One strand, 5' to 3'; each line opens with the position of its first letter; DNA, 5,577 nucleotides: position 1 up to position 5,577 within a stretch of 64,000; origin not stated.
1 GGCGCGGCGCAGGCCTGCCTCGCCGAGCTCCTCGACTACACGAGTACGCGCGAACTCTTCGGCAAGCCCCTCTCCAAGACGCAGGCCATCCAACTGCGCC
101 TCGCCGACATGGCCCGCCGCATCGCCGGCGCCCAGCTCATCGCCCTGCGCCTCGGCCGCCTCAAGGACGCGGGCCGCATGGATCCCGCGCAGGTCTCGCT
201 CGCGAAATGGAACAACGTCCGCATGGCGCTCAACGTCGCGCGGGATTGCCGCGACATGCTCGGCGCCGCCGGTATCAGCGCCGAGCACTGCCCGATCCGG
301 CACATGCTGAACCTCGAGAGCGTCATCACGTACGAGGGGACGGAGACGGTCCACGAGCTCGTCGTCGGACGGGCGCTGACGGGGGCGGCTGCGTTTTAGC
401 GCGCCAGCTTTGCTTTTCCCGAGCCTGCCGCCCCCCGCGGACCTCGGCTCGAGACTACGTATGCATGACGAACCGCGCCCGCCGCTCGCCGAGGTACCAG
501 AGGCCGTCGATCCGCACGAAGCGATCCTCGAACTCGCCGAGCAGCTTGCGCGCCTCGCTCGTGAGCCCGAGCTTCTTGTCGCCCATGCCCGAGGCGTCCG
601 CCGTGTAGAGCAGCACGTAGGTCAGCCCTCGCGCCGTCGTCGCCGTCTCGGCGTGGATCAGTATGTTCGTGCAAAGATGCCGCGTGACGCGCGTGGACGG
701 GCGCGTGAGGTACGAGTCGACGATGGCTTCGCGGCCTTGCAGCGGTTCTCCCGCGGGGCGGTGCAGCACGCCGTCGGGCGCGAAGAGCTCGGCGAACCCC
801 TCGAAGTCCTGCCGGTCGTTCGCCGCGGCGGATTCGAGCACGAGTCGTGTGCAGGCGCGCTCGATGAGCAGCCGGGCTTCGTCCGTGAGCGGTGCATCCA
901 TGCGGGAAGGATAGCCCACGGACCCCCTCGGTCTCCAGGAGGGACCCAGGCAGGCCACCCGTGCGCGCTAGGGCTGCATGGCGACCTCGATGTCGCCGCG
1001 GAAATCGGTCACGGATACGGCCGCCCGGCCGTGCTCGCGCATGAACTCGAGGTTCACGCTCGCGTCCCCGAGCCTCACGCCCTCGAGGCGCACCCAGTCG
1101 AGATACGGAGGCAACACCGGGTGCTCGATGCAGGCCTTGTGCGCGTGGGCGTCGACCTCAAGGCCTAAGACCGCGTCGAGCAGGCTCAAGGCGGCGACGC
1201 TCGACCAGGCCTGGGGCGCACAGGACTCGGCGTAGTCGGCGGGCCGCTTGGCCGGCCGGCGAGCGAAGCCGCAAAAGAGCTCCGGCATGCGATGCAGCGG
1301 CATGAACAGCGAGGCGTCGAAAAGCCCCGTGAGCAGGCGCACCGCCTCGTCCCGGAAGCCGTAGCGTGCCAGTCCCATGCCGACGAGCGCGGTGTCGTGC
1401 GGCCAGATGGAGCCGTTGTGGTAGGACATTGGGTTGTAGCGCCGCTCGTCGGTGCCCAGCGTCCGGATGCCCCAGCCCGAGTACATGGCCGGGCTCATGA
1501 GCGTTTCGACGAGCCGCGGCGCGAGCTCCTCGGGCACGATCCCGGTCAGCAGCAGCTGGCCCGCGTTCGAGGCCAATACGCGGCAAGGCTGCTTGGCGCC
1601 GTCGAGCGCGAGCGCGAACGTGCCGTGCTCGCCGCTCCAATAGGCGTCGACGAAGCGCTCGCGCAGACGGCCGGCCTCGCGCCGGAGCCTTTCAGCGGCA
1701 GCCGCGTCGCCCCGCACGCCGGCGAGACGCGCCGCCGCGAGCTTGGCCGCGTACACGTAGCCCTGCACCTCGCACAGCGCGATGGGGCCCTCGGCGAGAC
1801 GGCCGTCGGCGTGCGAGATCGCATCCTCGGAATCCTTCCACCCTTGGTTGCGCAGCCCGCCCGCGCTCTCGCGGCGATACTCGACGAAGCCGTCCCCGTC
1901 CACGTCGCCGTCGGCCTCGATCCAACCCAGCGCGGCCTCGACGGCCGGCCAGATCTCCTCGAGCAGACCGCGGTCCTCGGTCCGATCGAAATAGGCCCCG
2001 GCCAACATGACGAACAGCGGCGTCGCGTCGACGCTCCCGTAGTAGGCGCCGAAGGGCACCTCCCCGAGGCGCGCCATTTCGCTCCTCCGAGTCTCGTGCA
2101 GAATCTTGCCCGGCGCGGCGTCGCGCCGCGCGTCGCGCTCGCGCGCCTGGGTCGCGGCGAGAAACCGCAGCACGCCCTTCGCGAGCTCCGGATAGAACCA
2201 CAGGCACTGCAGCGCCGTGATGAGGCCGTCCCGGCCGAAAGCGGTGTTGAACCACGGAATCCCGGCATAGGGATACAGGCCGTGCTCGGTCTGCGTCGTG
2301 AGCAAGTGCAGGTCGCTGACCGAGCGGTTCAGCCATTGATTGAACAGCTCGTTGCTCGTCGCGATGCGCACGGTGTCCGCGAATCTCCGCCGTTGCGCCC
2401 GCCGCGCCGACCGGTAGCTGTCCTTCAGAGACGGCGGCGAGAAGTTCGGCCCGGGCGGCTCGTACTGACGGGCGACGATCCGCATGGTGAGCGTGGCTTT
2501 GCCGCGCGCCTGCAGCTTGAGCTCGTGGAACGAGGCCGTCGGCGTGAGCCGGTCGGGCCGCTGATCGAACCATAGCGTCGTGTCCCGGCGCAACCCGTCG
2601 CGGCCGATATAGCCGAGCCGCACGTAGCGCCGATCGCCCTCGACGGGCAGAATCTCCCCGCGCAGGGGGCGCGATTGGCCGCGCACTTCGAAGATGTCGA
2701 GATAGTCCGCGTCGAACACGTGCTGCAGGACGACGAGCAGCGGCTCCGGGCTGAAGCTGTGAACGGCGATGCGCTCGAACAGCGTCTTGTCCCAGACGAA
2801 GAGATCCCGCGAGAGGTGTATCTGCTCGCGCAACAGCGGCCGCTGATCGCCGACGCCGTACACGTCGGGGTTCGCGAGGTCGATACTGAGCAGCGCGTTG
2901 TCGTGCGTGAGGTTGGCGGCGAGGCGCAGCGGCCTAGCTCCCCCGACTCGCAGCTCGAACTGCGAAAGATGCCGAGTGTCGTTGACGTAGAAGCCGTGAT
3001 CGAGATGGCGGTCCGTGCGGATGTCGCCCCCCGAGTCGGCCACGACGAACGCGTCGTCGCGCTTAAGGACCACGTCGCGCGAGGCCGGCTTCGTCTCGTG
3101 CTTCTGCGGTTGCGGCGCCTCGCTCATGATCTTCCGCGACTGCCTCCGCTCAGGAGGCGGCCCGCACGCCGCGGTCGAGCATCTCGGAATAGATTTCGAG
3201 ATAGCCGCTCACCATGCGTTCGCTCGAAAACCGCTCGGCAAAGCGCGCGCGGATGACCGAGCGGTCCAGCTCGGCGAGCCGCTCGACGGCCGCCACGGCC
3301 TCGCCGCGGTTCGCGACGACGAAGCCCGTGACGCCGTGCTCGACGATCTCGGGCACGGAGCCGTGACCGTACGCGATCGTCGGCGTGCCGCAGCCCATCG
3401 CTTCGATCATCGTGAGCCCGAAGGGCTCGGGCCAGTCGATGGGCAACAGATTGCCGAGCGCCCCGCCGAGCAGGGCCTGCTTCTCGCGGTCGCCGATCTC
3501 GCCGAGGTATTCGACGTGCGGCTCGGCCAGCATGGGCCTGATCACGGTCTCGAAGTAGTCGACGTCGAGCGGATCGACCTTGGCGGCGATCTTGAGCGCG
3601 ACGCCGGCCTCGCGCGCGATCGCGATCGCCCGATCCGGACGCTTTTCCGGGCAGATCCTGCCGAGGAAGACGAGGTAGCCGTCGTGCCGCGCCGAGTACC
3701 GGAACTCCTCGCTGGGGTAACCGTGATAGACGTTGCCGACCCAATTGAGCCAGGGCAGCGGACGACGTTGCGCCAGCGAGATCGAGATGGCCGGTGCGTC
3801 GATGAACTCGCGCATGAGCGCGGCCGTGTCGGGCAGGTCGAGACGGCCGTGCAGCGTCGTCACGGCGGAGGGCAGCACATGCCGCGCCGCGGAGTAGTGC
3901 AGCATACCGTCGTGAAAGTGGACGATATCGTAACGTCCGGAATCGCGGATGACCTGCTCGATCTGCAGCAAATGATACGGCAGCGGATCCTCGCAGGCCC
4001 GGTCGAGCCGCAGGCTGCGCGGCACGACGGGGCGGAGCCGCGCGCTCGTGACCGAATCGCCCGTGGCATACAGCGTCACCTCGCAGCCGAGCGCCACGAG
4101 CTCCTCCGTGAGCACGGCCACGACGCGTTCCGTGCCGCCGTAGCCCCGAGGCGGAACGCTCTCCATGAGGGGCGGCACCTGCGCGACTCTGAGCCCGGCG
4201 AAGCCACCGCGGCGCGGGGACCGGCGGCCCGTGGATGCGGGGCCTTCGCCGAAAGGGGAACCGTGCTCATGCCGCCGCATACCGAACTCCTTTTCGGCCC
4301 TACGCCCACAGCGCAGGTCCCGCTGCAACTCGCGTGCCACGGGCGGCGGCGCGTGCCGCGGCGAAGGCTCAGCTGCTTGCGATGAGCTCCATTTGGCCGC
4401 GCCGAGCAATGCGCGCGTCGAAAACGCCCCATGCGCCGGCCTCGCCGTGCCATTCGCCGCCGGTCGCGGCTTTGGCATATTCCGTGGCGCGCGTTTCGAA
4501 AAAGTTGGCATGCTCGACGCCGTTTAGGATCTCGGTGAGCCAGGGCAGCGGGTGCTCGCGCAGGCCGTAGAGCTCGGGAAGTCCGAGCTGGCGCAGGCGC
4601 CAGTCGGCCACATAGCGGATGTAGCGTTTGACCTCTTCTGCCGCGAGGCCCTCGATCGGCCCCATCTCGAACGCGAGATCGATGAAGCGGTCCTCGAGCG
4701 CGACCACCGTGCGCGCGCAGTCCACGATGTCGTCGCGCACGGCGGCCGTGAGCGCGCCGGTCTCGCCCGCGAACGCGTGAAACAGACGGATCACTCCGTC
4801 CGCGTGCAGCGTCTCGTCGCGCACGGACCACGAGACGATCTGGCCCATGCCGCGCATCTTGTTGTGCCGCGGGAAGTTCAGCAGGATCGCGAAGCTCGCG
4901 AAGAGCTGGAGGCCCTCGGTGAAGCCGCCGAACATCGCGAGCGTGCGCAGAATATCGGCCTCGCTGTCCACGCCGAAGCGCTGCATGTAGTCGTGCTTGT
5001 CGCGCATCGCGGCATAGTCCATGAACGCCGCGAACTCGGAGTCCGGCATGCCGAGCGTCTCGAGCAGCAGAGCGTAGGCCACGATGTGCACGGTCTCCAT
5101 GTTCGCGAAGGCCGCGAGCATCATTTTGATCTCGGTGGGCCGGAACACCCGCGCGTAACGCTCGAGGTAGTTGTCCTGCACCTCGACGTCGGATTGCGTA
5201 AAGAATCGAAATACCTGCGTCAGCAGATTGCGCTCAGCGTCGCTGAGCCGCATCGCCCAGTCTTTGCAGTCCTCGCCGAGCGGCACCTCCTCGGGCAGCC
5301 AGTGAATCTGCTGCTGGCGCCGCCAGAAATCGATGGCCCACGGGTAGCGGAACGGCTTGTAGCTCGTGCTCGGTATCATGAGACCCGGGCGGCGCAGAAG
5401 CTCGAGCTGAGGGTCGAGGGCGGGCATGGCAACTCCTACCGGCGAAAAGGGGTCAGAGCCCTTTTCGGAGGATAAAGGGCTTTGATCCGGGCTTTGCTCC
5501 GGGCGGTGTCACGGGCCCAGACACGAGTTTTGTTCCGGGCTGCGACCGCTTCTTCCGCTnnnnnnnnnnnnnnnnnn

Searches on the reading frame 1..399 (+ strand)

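Call 24: search_protein_families(library=pfam, proteins=[window:1-399:+], max_evalue=0.001)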
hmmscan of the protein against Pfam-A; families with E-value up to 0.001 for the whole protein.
window:1-399:+ (132 aa): 2 families
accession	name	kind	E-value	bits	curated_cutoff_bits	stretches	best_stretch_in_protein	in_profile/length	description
PF00441.29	Acyl-CoA_dh_1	-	9.2e-28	97.7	22.4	1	1-126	24-149/150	Acyl-CoA dehydrogenase, C-terminal domain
PF08028.16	Acyl-CoA_dh_2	-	2.4e-11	44.5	22.7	1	1-96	9-114/134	Acyl-CoA dehydrogenase, C-terminal domain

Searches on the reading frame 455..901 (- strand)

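Call 24: search_protein_families(library=pfam, proteins=[window:455-901:-], max_evalue=0.001)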
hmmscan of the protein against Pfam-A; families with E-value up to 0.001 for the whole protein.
window:455-901:- (148 aa): 4 families
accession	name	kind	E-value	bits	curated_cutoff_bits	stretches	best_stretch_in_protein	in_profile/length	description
PF13577.12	SnoaL_4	-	8.1e-19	68.3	24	1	10-141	2-126/126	SnoaL-like domain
PF12680.13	SnoaL_2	-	1.1e-07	32.8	27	1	25-69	5-47/102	SnoaL-like domain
PF14534.12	DUF4440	-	2.7e-05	25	25.2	1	25-105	9-81/107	Domain of unknown function (DUF4440)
PF02136.26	NTF2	-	0.00026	21.9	21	1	21-89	6-68/116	Nuclear transport factor 2 (NTF2) domain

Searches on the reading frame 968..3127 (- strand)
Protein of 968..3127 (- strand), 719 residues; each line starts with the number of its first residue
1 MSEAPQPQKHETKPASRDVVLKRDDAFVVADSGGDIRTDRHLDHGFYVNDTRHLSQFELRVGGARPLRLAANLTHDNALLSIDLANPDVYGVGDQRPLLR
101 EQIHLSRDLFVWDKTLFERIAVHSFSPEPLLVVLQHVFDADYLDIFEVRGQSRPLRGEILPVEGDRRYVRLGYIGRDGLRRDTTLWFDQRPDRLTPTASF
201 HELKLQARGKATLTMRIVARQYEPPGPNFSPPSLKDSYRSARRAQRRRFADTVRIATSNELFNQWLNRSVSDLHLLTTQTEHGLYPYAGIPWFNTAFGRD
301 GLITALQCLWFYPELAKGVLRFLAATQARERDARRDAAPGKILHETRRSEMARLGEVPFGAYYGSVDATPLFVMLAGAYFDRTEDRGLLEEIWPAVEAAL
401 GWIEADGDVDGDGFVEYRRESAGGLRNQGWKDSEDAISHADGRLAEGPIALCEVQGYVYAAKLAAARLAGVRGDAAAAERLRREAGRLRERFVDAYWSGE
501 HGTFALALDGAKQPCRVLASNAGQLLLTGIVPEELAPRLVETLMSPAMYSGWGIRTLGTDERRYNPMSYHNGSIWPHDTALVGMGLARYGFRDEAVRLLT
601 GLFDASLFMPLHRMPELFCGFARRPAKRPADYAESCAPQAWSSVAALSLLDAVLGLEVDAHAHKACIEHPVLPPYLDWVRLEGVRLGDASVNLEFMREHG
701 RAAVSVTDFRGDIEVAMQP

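Call 24: search_protein_families(library=pfam, proteins=[window:968-3127:-], max_evalue=0.001)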
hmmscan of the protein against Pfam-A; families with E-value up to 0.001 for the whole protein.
window:968-3127:- (719 aa): 3 families
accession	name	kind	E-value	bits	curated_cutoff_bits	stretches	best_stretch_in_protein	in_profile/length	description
PF14742.11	GDE_N_bis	-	1.4e-46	159.2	22.1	1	21-215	1-193/194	N-terminal domain of (some) glycogen debranching enzymes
PF22422.2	MGH1-like_GH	-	6.5e-22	79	27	1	305-603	13-325/356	Mannosylglycerate hydrolase MGH1-like glycoside hydrolase domain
PF06202.20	GDE_C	-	2.6e-07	30.3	21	1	360-644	74-363/367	Amylo-alpha-1,6-glucosidase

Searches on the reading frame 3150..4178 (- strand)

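Call 24: search_protein_families(library=pfam, proteins=[window:3150-4178:-], max_evalue=0.001)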
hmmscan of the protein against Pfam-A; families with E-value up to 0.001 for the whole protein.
window:3150-4178:- (342 aa): 4 families
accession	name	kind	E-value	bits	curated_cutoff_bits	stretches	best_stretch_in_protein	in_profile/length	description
PF00534.26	Glycos_transf_1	-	7.7e-19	68.3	26.4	1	166-304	15-155/172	Glycosyl transferases group 1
PF13692.12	Glyco_trans_1_4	-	3.3e-14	53.8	27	1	169-302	4-140/142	Glycosyl transferases group 1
PF13439.12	Glyco_transf_4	-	2.2e-13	51.1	28.5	1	13-126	1-109/170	Glycosyltransferase Family 4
PF13579.12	Glyco_trans_4_4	-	8.1e-08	33.2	29.7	1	14-113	1-105/158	Glycosyl transferase 4-like domain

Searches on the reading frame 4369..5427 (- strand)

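Call 24: search_protein_families(library=pfam, proteins=[window:4369-5427:-], max_evalue=0.001)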
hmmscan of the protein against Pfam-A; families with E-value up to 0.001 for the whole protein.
window:4369-5427:- (352 aa): 1 family
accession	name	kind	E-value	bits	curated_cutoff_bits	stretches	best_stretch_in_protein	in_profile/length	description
PF00268.27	Ribonuc_red_sm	-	1e-70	238.8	33.6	1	22-289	3-276/281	Ribonucleotide reductase, small chain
